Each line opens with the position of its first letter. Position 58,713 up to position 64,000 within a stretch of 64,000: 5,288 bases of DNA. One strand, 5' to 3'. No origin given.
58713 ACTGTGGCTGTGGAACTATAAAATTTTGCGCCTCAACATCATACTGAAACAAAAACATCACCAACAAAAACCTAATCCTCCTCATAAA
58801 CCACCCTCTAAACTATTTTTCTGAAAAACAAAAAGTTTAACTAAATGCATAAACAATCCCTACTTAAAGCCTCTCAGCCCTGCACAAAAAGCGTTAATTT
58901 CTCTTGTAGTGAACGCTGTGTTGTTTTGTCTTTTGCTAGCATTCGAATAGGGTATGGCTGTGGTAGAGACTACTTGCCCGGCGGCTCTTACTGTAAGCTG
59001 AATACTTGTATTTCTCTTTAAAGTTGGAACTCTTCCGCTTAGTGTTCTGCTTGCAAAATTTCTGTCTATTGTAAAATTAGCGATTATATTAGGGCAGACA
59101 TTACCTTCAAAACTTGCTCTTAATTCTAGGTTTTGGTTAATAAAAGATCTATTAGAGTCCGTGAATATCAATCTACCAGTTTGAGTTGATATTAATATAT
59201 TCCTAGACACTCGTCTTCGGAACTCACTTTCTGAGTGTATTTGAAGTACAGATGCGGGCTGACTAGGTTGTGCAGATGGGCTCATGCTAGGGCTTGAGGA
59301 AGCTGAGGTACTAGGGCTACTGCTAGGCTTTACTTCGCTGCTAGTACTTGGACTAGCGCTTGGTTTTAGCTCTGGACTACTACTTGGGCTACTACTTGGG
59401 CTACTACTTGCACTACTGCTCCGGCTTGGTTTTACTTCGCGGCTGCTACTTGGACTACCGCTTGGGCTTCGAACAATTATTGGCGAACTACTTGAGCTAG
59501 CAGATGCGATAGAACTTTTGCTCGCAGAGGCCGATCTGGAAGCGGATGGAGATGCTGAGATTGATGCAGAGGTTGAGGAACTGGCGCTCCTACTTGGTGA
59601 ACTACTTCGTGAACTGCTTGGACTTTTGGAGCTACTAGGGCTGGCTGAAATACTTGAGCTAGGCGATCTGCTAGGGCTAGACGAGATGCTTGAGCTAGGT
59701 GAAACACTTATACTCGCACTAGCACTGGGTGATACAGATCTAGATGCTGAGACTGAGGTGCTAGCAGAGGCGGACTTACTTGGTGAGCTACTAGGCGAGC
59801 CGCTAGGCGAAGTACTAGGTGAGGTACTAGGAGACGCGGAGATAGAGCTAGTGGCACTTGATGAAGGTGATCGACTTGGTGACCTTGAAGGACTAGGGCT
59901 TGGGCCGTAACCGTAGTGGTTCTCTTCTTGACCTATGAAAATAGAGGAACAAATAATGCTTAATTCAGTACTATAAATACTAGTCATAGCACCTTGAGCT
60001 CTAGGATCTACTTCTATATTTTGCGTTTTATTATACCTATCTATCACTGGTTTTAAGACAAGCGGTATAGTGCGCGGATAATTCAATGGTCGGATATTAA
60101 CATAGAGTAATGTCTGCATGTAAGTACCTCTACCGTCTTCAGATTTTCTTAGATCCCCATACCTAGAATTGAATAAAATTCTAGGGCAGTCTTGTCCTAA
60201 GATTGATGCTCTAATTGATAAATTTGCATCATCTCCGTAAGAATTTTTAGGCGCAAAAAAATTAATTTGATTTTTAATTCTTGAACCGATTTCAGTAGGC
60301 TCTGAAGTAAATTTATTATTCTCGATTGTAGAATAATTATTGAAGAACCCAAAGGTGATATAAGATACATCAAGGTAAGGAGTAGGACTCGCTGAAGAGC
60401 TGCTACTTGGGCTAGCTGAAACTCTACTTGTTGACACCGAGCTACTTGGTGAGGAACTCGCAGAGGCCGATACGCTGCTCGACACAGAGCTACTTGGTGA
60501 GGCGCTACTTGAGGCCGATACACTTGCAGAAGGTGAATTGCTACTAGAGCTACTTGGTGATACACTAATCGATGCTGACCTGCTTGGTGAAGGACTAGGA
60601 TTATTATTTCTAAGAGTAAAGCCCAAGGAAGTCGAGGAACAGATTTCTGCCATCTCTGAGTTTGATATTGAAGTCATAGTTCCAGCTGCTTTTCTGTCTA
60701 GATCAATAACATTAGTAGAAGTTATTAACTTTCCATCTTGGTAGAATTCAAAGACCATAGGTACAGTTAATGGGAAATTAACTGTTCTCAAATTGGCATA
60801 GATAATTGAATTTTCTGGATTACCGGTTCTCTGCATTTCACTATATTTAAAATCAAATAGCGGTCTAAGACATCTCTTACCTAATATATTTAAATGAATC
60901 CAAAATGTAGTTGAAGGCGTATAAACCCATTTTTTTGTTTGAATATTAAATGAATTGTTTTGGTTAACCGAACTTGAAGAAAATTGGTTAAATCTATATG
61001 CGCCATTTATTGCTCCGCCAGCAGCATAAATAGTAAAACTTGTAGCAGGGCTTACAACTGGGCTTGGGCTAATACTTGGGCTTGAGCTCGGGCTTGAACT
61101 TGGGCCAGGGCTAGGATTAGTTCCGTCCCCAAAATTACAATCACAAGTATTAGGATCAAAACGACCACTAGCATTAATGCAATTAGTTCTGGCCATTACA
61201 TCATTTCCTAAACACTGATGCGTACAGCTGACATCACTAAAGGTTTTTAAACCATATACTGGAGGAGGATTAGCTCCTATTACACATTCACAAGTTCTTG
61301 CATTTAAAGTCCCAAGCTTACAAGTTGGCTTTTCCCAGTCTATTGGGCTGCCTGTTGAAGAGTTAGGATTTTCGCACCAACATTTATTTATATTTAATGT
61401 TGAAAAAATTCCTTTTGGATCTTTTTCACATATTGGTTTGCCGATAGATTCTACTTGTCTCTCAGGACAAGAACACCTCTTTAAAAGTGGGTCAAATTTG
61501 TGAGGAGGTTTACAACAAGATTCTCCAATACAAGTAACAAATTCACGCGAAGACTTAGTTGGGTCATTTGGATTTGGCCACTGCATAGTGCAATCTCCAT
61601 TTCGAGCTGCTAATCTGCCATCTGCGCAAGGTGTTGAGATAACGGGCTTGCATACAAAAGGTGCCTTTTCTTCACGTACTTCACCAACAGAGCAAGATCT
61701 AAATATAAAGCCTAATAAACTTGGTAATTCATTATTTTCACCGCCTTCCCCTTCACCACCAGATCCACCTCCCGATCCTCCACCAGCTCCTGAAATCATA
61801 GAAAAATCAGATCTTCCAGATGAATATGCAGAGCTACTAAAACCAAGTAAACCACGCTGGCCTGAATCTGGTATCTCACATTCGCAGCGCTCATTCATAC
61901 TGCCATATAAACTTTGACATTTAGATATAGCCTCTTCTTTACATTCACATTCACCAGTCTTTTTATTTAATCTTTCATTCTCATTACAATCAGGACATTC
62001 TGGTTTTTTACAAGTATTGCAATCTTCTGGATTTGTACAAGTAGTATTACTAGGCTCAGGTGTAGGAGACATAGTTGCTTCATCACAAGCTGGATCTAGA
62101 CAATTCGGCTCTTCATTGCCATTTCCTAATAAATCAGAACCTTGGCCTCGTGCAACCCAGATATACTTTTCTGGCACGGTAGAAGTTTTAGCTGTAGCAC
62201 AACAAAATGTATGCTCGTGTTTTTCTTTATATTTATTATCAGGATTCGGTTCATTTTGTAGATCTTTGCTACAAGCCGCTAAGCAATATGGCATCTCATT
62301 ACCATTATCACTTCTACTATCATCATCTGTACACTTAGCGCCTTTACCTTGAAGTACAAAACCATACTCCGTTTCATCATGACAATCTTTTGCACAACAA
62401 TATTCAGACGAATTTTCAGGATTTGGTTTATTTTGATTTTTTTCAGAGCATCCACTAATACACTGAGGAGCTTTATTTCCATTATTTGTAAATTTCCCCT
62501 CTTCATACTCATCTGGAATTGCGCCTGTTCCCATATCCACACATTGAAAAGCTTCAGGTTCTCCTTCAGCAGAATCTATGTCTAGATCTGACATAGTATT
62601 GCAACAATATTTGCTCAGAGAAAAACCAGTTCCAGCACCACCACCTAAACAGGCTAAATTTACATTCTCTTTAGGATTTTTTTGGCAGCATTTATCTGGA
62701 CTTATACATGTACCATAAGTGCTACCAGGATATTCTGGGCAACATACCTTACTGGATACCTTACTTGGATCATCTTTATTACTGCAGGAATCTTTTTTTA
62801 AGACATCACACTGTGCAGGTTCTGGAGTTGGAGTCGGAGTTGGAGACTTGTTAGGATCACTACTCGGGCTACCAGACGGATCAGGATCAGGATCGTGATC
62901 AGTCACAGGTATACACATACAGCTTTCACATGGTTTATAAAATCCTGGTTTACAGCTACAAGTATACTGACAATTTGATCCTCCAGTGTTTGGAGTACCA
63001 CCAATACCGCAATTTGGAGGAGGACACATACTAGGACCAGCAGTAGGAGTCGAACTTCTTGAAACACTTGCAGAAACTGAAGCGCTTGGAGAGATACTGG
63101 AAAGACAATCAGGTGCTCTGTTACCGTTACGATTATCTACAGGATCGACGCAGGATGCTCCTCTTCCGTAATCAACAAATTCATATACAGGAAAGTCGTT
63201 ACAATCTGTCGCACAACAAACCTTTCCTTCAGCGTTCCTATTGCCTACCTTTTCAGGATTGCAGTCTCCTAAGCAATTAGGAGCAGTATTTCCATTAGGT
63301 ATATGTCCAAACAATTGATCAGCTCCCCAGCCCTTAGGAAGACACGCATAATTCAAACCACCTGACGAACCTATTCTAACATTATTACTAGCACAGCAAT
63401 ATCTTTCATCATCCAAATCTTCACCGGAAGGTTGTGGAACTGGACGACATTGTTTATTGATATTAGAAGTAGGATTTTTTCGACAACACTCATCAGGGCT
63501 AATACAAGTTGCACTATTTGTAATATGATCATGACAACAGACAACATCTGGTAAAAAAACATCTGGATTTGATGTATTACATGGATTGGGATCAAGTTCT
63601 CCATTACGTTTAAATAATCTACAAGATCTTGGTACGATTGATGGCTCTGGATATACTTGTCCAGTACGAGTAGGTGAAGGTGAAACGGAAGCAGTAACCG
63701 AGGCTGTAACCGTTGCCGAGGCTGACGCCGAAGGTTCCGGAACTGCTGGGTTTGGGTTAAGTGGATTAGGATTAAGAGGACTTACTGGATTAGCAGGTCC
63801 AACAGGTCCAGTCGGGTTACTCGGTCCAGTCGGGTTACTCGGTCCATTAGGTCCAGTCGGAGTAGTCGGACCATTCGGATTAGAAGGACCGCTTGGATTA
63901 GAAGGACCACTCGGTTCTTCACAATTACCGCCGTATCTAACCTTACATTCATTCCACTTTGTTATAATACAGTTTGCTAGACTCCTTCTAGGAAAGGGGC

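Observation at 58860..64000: Modular surface protein with a novel Cys-rich 'CC-x(n)-NGN-x-AP-x-CL' repeat, hexapeptide Pro repeats and recombinogenic Ser/Pro linkers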

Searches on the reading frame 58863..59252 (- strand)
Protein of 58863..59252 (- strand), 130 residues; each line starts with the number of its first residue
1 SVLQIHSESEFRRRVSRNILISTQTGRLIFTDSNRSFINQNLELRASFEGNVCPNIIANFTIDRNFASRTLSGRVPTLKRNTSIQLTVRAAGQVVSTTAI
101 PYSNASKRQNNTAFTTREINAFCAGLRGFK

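Call 93: search_protein_families(library=pfam, proteins=[window:58863-59252:-], max_evalue=10)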
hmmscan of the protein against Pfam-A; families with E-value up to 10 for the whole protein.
window:58863-59252:- (130 aa): 0 families

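Call 102: search_protein_families(library=ncbifam, proteins=[window:58863-59252:-], max_evalue=1)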
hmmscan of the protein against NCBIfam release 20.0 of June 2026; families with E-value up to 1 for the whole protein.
window:58863-59252:- (130 aa): 0 families

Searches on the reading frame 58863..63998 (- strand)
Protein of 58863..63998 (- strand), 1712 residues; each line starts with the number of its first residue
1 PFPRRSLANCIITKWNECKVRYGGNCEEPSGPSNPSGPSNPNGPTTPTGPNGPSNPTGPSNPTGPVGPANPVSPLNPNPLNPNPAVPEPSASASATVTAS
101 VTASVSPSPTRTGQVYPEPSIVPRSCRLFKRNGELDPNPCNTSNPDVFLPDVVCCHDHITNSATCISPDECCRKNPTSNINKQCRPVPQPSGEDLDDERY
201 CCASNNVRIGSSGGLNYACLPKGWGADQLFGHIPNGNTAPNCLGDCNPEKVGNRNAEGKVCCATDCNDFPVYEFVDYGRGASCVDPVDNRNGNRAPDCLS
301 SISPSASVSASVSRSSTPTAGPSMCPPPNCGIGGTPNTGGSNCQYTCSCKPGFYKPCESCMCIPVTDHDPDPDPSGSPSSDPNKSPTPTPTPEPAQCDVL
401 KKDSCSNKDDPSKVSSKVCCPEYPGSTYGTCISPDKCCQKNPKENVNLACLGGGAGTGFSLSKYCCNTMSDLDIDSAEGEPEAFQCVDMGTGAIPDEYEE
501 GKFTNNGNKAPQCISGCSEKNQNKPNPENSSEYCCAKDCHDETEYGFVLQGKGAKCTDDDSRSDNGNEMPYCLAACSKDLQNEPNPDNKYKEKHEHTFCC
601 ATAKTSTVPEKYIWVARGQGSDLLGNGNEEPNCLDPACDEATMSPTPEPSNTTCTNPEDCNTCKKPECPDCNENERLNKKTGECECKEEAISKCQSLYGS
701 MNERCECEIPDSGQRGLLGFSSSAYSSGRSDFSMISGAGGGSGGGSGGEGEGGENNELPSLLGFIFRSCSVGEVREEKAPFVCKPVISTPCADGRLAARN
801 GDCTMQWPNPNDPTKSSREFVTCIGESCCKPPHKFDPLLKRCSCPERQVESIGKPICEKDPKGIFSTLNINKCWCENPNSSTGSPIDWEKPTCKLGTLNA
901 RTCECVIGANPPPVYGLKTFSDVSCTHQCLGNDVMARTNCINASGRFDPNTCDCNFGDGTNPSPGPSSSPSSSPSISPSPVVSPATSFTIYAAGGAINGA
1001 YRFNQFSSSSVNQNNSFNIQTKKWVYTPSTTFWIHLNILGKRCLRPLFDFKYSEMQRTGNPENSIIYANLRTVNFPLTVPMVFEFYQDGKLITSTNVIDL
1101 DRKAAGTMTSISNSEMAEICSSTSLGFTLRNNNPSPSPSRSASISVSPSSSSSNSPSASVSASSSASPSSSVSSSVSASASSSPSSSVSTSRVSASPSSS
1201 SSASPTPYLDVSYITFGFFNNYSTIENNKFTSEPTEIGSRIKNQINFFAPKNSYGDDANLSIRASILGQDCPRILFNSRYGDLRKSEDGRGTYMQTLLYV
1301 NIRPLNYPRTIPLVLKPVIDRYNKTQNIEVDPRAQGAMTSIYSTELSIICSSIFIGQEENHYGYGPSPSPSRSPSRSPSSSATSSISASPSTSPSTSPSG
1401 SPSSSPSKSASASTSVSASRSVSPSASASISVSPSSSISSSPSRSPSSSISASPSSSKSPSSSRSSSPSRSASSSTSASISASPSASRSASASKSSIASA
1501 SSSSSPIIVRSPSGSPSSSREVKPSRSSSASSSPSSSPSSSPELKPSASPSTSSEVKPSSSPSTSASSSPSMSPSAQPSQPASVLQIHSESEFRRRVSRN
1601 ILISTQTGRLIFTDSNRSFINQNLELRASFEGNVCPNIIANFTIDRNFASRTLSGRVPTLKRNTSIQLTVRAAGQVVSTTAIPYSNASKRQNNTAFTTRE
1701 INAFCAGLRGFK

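Call 5: search_protein_families(library=pfam, proteins=[window:58863-63998:-], max_evalue=0.1)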
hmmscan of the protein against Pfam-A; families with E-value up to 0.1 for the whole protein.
window:58863-63998:- (1712 aa): 0 families

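Call 6: search_solved_structures(query=window:58863-63998:-, max_evalue=1)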
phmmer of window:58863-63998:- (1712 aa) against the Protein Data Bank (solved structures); distinct sequences matched with E-value up to 1: 5.
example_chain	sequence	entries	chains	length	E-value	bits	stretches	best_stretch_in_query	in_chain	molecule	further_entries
9llp_A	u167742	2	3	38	0.023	15.3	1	31-66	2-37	collagen heterotrimer chain A | ABC type heterotrimer collagen-like peptide chain A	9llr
2klw_A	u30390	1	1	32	0.34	11.4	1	29-57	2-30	(PKG)10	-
1wcz_A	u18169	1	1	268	0.43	11.1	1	25-64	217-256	Glutamyl endopeptidase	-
8dpl_H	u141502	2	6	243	0.5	10.9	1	721-773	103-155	6D6 single-chain variable fragment | Antibody 6D6 scFv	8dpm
8v0d_B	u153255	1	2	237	0.62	10.6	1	731-758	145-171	Ubch5B-RING3 of MIB1 fusion protein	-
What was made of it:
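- On Collagen-like triple helix: The PDB collagen peptide hits at E 0.02-0.3 are compositional (call 6).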

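Call 14: search_protein_families(library=ncbifam, proteins=[window:58863-63998:-], max_evalue=0.01)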
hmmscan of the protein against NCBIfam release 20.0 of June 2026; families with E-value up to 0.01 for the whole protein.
window:58863-63998:- (1712 aa): 1 family
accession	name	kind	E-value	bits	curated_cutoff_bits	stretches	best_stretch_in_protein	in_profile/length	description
NF033849.1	ser_rich_anae_1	subfamily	0.0043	14.4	650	0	959-1201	340-573/1163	serine-rich protein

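Call 108: search_protein_families(library=phrogs, proteins=[window:58863-63998:-], max_evalue=0.01)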
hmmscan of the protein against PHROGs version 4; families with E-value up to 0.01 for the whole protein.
window:58863-63998:- (1712 aa): 0 families

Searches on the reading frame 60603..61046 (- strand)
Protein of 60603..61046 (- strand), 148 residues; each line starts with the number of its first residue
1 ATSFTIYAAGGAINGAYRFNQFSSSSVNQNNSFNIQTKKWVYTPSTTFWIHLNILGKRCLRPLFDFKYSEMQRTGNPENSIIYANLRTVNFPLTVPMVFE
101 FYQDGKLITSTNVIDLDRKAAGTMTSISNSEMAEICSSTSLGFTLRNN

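Call 31: find_homologous_proteins(query=A2, max_evalue=0.01)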
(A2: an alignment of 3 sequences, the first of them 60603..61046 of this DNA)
Query A2 (3 sequences): 739 candidates shared short words with the query, none scored E <= 0.01.
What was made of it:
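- Tried and rejected: The CT-module profile search returned nothing (call 31).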

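Call 37: predict_structure(alignment_id=A2)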
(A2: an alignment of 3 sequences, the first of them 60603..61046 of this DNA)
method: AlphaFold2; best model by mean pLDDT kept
length: 148 residues; sequences in the alignment: 3
mean_pLDDT: 57.9   pTM: 0.61
mean pLDDT of the five models: 57.9, 57.6, 52.1, 40.9, 33.5
residues with pLDDT >= 90: 0; 70-90: 55; 50-70: 42; < 50: 51
segments of 3 or more residues with pLDDT < 50: 1-40, 77-79, 143-148
pLDDT, mean of each block of 10 residues (from residue 1): 33 30 29 38 70 83 70 52 52 72 77 62 78 73 46
secondary structure, 60 per line:
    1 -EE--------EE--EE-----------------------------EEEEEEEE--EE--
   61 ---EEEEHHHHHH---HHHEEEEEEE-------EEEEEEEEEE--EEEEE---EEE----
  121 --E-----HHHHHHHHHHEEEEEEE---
elements in order: E47-54 E64-67 H68-73 E80-86 E94-103 E106-110 E114-116 H129-138 E139-145

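Call 93: search_protein_families(library=pfam, proteins=[window:60603-61046:-], max_evalue=10)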
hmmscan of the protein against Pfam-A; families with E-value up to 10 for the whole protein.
window:60603-61046:- (148 aa): 2 families
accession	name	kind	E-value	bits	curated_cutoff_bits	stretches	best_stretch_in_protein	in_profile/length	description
PF13964.12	Kelch_6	-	0.027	14.9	25.3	1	5-45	13-45/50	Kelch motif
PF25514.1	P3_C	-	0.056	14.3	27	1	3-43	33-73/140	P3 major capsid protein C-terminal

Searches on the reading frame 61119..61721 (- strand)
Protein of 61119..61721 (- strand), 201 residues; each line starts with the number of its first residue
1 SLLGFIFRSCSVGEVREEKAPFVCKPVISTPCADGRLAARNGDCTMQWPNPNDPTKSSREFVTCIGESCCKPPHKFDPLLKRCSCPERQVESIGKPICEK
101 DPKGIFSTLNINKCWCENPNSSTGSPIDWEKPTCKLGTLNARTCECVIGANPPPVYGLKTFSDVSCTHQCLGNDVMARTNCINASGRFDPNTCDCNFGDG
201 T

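Call 85: find_related_loci(query=A9, collection=metagenome_contigs, flank=10000)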
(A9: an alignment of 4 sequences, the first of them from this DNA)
Query A9 (201 aa) in metagenome_contigs; peptide patterns used: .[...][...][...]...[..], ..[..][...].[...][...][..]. (x = any residue, [..] = any of these).
235 stretches matched a pattern, but none encodes a relative of the query by tblastn (E <= 1e-3).

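Call 93: search_protein_families(library=pfam, proteins=[window:61119-61721:-], max_evalue=10)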
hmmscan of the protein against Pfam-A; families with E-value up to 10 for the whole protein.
window:61119-61721:- (201 aa): 0 families
